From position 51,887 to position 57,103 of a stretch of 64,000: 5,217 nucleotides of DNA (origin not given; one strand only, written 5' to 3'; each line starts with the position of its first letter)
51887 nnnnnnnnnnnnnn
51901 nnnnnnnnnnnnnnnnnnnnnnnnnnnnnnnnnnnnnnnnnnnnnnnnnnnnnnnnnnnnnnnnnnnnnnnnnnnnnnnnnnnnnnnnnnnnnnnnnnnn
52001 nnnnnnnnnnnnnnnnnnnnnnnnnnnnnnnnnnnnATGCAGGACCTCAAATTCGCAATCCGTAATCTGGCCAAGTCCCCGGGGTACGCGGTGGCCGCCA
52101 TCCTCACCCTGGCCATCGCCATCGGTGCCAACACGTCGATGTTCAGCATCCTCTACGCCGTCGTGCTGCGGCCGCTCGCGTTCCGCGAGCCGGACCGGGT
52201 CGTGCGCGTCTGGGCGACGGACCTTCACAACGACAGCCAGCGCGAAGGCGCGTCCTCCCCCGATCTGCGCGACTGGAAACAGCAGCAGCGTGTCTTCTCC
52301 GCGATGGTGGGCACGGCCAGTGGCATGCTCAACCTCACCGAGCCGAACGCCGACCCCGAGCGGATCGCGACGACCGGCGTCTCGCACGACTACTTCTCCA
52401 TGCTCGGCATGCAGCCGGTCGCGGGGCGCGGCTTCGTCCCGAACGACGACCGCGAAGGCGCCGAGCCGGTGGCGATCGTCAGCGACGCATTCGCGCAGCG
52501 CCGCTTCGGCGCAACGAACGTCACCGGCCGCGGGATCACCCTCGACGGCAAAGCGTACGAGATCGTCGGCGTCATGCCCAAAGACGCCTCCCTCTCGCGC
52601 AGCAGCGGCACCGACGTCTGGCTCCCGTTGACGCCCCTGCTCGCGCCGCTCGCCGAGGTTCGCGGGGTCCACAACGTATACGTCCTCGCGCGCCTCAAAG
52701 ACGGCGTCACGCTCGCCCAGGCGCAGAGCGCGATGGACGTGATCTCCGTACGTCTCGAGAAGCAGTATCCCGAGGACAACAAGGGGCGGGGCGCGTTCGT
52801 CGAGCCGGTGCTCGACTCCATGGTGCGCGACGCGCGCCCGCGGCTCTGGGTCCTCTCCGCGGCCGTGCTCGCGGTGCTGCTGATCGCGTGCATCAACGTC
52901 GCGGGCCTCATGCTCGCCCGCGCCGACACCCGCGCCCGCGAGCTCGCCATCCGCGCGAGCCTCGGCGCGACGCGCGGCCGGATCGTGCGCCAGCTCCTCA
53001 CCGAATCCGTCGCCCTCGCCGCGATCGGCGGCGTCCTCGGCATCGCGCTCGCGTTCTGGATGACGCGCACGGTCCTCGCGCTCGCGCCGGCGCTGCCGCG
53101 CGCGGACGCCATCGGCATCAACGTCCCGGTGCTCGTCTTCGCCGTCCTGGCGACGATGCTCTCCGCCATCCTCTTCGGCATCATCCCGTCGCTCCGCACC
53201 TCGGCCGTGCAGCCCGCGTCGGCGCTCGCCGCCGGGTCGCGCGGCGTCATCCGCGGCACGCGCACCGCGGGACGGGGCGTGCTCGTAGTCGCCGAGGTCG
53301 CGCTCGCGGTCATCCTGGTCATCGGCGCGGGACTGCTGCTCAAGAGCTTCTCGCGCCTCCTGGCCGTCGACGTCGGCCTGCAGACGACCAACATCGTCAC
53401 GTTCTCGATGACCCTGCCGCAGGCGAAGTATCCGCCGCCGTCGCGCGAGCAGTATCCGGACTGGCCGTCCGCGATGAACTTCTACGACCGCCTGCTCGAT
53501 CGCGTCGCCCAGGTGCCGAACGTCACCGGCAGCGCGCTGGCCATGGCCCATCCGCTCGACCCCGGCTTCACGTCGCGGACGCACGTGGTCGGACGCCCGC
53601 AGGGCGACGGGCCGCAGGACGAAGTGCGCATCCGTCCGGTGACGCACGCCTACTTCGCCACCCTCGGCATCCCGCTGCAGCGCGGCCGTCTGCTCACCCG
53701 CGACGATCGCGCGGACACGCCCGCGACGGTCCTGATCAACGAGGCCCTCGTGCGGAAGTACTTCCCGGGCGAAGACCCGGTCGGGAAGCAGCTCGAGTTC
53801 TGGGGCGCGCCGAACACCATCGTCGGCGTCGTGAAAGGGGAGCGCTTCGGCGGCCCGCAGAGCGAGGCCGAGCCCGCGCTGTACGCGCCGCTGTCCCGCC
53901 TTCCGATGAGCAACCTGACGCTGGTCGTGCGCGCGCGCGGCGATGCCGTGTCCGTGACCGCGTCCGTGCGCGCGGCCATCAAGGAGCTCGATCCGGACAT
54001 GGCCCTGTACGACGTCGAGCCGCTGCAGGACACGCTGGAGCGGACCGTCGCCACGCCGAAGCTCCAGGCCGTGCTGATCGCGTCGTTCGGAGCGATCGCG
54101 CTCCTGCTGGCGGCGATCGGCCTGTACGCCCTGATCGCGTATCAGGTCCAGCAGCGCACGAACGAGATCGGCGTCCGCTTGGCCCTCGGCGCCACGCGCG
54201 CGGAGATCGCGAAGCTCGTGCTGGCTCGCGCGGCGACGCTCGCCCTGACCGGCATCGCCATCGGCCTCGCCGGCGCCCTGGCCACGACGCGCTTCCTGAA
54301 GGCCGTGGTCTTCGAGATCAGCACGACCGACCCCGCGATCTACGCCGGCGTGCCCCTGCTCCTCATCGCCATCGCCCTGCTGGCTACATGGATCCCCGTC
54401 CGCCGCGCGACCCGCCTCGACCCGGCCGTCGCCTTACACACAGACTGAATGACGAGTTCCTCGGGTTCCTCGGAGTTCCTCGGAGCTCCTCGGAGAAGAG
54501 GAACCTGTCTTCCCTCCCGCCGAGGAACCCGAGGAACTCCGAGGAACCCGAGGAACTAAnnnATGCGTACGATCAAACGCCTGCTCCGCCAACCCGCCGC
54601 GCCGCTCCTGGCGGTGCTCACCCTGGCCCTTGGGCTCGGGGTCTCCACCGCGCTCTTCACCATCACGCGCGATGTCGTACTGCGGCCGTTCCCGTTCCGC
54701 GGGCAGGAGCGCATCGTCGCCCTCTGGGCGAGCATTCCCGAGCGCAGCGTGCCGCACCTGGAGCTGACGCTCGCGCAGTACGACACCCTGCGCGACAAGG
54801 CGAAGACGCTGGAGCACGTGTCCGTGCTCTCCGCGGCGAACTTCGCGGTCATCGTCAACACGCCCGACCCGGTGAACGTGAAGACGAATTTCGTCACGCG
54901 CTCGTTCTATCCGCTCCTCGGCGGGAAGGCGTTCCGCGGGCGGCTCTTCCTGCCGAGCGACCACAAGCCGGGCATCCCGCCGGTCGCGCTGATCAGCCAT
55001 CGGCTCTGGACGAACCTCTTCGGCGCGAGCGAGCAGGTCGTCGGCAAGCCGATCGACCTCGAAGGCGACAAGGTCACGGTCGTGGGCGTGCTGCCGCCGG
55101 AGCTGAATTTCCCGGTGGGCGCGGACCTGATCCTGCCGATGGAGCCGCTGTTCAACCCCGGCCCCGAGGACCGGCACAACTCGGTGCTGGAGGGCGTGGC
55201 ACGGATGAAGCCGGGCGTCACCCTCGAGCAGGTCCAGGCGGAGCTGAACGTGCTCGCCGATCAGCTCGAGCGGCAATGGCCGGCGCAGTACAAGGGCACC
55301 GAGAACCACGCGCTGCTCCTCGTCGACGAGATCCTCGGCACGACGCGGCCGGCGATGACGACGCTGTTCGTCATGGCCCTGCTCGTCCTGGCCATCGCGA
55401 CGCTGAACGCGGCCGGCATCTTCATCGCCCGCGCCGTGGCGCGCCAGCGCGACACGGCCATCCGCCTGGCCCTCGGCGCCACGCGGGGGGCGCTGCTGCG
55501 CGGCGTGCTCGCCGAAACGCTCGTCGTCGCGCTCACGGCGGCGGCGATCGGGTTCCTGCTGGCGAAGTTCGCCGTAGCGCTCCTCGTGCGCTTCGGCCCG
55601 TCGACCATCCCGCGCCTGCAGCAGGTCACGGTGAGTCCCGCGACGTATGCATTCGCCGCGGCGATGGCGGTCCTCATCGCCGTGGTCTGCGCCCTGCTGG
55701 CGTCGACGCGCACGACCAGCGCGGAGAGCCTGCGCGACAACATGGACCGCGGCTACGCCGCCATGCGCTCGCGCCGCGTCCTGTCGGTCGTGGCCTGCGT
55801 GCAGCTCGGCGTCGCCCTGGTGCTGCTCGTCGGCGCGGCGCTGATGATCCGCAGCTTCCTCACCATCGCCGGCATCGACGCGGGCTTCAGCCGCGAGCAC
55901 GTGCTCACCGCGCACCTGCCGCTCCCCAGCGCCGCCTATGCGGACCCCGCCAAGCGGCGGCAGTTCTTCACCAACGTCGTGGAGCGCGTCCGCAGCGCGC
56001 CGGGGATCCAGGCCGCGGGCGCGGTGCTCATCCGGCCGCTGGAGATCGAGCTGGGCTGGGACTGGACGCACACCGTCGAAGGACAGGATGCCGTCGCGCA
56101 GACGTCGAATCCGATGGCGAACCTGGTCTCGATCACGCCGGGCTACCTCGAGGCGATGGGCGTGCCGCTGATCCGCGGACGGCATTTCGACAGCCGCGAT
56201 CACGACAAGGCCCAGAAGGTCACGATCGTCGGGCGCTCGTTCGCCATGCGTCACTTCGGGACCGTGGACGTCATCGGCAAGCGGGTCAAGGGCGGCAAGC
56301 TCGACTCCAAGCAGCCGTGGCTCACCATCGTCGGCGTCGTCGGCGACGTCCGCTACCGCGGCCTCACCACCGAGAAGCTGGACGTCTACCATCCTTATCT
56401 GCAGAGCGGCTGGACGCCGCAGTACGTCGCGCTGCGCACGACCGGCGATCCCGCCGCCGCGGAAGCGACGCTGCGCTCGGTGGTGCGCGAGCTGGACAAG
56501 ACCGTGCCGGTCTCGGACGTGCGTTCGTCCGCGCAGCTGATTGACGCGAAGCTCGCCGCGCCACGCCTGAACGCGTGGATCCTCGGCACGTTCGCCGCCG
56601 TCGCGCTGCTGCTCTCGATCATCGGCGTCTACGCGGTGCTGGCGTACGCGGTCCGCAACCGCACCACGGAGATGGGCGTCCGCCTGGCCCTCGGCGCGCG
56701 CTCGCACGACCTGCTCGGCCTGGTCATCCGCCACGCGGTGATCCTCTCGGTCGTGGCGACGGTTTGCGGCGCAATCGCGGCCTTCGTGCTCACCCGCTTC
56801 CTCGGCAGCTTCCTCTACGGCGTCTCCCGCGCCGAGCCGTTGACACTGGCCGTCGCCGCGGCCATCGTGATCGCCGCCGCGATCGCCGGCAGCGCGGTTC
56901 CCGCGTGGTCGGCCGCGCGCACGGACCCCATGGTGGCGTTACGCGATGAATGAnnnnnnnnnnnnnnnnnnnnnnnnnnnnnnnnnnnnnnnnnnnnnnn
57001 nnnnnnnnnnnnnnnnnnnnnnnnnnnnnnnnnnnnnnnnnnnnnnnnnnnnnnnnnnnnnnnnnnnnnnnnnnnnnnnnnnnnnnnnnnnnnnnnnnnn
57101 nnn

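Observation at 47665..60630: ADOP-type permeases here form a full system with adaptor, two NBDs, a sigma-54 promoter and a dedicated two-component pair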

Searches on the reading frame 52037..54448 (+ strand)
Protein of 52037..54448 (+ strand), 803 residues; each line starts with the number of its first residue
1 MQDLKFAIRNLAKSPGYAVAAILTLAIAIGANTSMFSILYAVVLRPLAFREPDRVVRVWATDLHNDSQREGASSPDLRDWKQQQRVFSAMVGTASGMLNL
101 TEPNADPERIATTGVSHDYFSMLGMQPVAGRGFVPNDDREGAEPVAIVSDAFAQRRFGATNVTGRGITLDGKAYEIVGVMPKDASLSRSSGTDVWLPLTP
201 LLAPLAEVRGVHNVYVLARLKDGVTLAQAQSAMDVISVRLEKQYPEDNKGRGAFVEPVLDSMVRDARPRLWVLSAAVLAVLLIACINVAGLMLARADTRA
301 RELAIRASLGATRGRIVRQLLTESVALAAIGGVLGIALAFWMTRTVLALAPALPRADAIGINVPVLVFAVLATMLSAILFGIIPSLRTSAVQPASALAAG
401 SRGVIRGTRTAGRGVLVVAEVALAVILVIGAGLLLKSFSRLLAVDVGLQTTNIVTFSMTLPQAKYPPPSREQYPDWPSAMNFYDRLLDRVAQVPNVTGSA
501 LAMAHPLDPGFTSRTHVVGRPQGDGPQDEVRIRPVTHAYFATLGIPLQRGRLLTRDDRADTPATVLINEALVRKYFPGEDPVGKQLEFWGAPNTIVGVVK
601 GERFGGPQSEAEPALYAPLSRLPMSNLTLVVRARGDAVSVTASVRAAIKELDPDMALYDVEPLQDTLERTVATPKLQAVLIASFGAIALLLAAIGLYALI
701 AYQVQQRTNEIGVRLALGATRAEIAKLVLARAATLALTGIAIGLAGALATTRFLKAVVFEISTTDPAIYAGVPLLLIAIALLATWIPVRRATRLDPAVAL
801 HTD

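Call 4: search_protein_families(library=ncbifam, proteins=[window:52037-54448:+])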
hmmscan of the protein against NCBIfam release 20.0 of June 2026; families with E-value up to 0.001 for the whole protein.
window:52037-54448:+ (803 aa): 5 families
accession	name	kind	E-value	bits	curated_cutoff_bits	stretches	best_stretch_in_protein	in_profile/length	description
TIGR03434.1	ADOP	subfamily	3.5e-262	872.1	622.3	1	1-802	2-802/803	ADOP family duplicated permease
NF007826.0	PRK10535.1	equivalog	4.8e-46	157.3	966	2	72-398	331-646/648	macrolide ABC transporter ATP-binding protein/permease MacB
NF038008.1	ABC_perm_DarB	equivalog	4e-08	31.7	700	0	268-458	271-457/777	darobactin export ABC transporter permease subunit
NF041854.1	ABC_perm_YbbP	equivalog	0.00043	18.3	999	0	214-411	187-382/806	putative ABC transporter permease subunit YbbP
TIGR02212.1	lolCE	equivalog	0.00059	18.9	362.45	0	698-801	286-409/411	lipoprotein-releasing ABC transporter permease subunit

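Call 5: search_protein_families(library=pfam, proteins=[window:52037-54448:+])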
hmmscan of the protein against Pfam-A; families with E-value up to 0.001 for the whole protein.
window:52037-54448:+ (803 aa): 2 families
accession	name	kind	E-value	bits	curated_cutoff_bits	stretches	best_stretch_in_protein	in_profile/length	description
PF12704.14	MacB_PCD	-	6.6e-43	147.8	27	2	20-234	3-205/207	MacB-like periplasmic core domain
PF02687.27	FtsX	-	3.4e-28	98.5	25.5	2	683-796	2-120/120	FtsX-like permease C-terminal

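Call 16: find_related_loci(query=window:52037-54448:+, collection=genome_contigs, flank=10000)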
Query window:52037-54448:+ (803 aa) in genome_contigs; peptide patterns used: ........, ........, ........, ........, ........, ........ (x = any residue, [..] = any of these).
111 stretches matched a pattern; 17 encode a relative of the query (tblastn E <= 1e-3); 16 distinct loci.
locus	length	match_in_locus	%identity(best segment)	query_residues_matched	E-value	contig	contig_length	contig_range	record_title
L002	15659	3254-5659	83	1-803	0e+0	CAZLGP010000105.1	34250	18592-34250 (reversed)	MAG TPA_asm: uncultured Thermoanaerobaculia bacterium isolate binchicken_co31_43 genome assembly, contig: k141_2921491,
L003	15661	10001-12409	79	1-803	0e+0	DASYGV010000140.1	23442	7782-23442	MAG TPA_asm: Thermoanaerobaculia bacterium isolate SMAG_U4223 k141_397952, whole genome shotgun sequence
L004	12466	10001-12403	69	1-803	0e+0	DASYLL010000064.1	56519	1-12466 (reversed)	MAG TPA_asm: Thermoanaerobaculia bacterium isolate SMAG_U4347 k141_1568089, whole genome shotgun sequence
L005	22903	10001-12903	73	1-803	0e+0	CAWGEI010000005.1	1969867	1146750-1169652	MAG: uncultured Acidobacteriota bacterium isolate MFD01916.bin.2.105 genome assembly, contig: contig_9121, whole genome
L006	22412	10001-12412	63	1-803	0e+0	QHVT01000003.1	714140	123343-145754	MAG: Acidobacteria bacterium isolate gp7 AA8 14_0903_02_30cm_scaffold_2_curated, whole genome shotgun sequence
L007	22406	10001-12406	66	1-803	0e+0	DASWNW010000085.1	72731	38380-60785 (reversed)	MAG TPA_asm: Thermoanaerobaculia bacterium isolate SMAG_U3424 k141_301040, whole genome shotgun sequence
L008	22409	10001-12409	59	1-803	0e+0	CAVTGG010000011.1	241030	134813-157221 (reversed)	MAG: uncultured Acidobacteriota bacterium isolate MFD09212.bin.1.4 genome assembly, contig: contig_7310, whole genome sh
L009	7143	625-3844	61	1-803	0e+0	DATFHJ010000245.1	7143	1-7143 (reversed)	MAG TPA_asm: Thermoanaerobaculia bacterium isolate SMAG_U8686 k141_785869, whole genome shotgun sequence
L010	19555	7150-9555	73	1-803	0e+0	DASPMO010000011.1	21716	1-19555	MAG TPA_asm: Thermoanaerobaculia bacterium isolate SMAG_U12094 k141_407689, whole genome shotgun sequence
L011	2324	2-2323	67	1-803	0e+0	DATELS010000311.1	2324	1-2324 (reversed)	MAG TPA_asm: Thermoanaerobaculia bacterium isolate SMAG_U8922 k141_58625, whole genome shotgun sequence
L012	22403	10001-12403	69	1-803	0e+0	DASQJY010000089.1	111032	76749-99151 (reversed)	MAG TPA_asm: Thermoanaerobaculia bacterium isolate SMAG_U11898 k141_3501853, whole genome shotgun sequence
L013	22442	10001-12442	37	1-803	2e-166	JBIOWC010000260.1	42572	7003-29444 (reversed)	MAG: Blastocatellia bacterium isolate MAG092 k127_2179631, whole genome shotgun sequence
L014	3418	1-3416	63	4-803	4e-150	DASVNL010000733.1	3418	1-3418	MAG TPA_asm: Thermoanaerobaculia bacterium isolate SMAG_U3126 k141_743968, whole genome shotgun sequence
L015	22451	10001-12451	35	2-803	4e-126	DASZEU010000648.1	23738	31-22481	MAG TPA_asm: Candidatus Angelobacter sp. isolate SMAG_U6502 k141_4928295, whole genome shotgun sequence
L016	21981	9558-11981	32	2-803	3e-109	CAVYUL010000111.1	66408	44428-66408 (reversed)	MAG: Bryobacterales bacterium isolate MFD04752.bin.1.31 genome assembly, contig: contig_8806, whole genome shotgun seque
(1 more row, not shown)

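Call 34: search_solved_structures(query=window:52037-54448:+, max_evalue=0.001)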
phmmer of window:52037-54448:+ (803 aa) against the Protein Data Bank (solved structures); distinct sequences matched with E-value up to 0.001: 11.
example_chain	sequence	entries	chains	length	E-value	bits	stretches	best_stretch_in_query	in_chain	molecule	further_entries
5lil_A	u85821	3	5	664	3.7e-24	88.2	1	534-800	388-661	Macrolide export ATP-binding/permease protein MacB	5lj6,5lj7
5nik_J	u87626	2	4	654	2.2e-21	79.1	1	75-399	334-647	Macrolide export ATP-binding/permease protein MacB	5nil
5gko_A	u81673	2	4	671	7.9e-20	74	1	109-398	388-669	Macrolide export ATP-binding/permease protein MacB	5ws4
5xu1_M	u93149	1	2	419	9.3e-18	67.1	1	100-397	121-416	ABC transporter permeae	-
3ftj_A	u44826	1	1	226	2.9e-09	39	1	534-650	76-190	Macrolide export ATP-binding/permease protein macB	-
9qgy_M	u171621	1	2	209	2.4e-05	26.1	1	75-239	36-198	Macrolide export ATP-binding/permease protein MacB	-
5lj8_A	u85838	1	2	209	2.4e-05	26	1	75-239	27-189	Macrolide export ATP-binding/permease protein MacB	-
5c59_A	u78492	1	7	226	2.8e-05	25.9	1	75-239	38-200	Macrolide export ATP-binding/permease protein MacB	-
9o9x_C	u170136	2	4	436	5.7e-05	24.8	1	683-753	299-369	ABC transporter permease YtrF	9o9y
5f9q_A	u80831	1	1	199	6.9e-05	24.6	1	104-203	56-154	Macrolide export ATP-binding/permease protein YknZ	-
7w78_B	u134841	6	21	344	0.00013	23.7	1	652-800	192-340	Putative ABC transport system integral membrane protein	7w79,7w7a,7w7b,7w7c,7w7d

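Call 54: search_protein_families(library=pfam, proteins=[L016:8967-9344:+, L016:3789-4127:+, L007:4203-5726:+, L007:5730-6692:-, L007:5829-6371:+, L015:8776-9876:+], max_evalue=0.001)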
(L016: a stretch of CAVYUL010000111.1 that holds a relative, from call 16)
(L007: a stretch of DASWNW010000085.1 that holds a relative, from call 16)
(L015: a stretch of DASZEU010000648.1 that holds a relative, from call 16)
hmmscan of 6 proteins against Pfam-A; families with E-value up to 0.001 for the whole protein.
L016:8967-9344:+ (125 aa): 1 family
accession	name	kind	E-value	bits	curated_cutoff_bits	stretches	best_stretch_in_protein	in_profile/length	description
PF03551.20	PadR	-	4.6e-20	71.8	27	1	25-99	1-73/75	Transcriptional regulator PadR-like family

L016:3789-4127:+ (112 aa): 0 families

L007:4203-5726:+ (507 aa): 0 families

L007:5730-6692:- (320 aa): 1 family
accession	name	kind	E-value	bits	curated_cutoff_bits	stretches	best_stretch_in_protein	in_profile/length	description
PF00850.24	Hist_deacetyl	-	3.8e-87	292.8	27.9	1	26-317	1-298/298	Histone deacetylase domain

L007:5829-6371:+ (180 aa): 0 families

L015:8776-9876:+ (366 aa): 11 families
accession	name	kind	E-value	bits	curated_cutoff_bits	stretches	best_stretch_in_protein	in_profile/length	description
PF14559.12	TPR_19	-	1.3e-10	41.9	25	0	153-205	6-58/68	Tetratricopeptide repeat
PF07719.23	TPR_2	-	3.5e-09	36.5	27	0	241-261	3-23/34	Tetratricopeptide repeat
PF13431.12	TPR_17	-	5.5e-06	26.7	24.4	0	80-103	1-24/34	Tetratricopeptide repeat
PF13428.12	TPR_14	-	5.8e-06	26.9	23.5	0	72-100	15-43/44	Tetratricopeptide repeat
PF13414.12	TPR_11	-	4.9e-05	23.4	26.8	0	128-150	19-41/42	TPR repeat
PF00515.34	TPR_1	-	5e-05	23.4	27.8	0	75-91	18-34/34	Tetratricopeptide repeat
PF25062.1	ARM_TT21_N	-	8.5e-05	22.8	40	0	217-329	9-125/222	Tetratricopeptide repeat protein 21 N-terminal ARM repeat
PF07721.20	TPR_4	-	0.0001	23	27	0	310-328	7-25/26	Tetratricopeptide repeat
PF13174.12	TPR_6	-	0.00014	22.7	26.3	0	308-327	4-23/33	Tetratricopeptide repeat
PF13181.12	TPR_8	-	0.00014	22.2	25.7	0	176-204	5-33/34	Tetratricopeptide repeat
PF13424.12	TPR_12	-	0.00035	21.2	30.1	0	172-210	3-41/77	Tetratricopeptide repeat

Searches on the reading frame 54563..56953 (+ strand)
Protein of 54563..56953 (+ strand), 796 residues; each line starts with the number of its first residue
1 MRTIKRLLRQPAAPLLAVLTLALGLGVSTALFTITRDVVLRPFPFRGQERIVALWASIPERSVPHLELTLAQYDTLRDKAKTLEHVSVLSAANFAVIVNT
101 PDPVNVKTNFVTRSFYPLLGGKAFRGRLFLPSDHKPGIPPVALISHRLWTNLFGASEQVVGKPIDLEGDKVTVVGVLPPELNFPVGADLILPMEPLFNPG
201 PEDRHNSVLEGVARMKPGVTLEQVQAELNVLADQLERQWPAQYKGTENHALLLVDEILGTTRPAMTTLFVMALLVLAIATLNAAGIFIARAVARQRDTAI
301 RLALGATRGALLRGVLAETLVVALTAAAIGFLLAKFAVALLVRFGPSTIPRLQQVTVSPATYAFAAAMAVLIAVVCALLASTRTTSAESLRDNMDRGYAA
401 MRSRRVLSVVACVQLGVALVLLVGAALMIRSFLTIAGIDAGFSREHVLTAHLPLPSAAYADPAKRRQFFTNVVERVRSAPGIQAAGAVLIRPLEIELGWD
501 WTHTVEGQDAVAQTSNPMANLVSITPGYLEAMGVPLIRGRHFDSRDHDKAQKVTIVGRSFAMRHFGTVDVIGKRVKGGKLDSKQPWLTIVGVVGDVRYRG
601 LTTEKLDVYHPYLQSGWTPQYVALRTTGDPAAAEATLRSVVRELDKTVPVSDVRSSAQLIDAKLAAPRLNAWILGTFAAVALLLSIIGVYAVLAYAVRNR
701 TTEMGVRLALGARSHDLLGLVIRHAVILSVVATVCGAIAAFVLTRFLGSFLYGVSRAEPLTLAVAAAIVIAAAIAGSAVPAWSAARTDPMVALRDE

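Call 4: search_protein_families(library=ncbifam, proteins=[window:54563-56953:+])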
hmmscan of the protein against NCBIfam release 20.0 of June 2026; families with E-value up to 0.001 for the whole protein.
window:54563-56953:+ (796 aa): 3 families
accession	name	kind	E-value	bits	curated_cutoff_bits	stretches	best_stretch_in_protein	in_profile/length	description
TIGR03434.1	ADOP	subfamily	4.7e-224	746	622.3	1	4-796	9-803/803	ADOP family duplicated permease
NF007826.0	PRK10535.1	equivalog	1.4e-14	53.3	966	1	521-795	369-647/648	macrolide ABC transporter ATP-binding protein/permease MacB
NF038008.1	ABC_perm_DarB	equivalog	2.5e-06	25.7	700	1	259-452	267-457/777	darobactin export ABC transporter permease subunit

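Call 5: search_protein_families(library=pfam, proteins=[window:54563-56953:+])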
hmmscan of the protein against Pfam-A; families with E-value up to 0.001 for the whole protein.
window:54563-56953:+ (796 aa): 2 families
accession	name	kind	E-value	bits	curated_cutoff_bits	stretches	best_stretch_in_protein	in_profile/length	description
PF12704.14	MacB_PCD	-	2.4e-32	113.4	27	2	15-229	2-205/207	MacB-like periplasmic core domain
PF02687.27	FtsX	-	2e-21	76.7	25.5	2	676-789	2-120/120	FtsX-like permease C-terminal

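Call 15: find_encoding_contigs(protein=window:54563-56953:+, flank=10000, max_places=6)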
Protein window:54563-56953:+ (796 aa): 1 contig read that carries it; 1 place shown.
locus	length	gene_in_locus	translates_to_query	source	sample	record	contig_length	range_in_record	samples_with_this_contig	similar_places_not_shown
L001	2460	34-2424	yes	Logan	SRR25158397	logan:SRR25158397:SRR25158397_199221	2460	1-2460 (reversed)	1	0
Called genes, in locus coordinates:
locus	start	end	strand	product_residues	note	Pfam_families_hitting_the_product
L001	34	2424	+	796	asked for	PF12704:MacB_PCD, PF02687:FtsX, PF12704:MacB_PCD, PF02687:FtsX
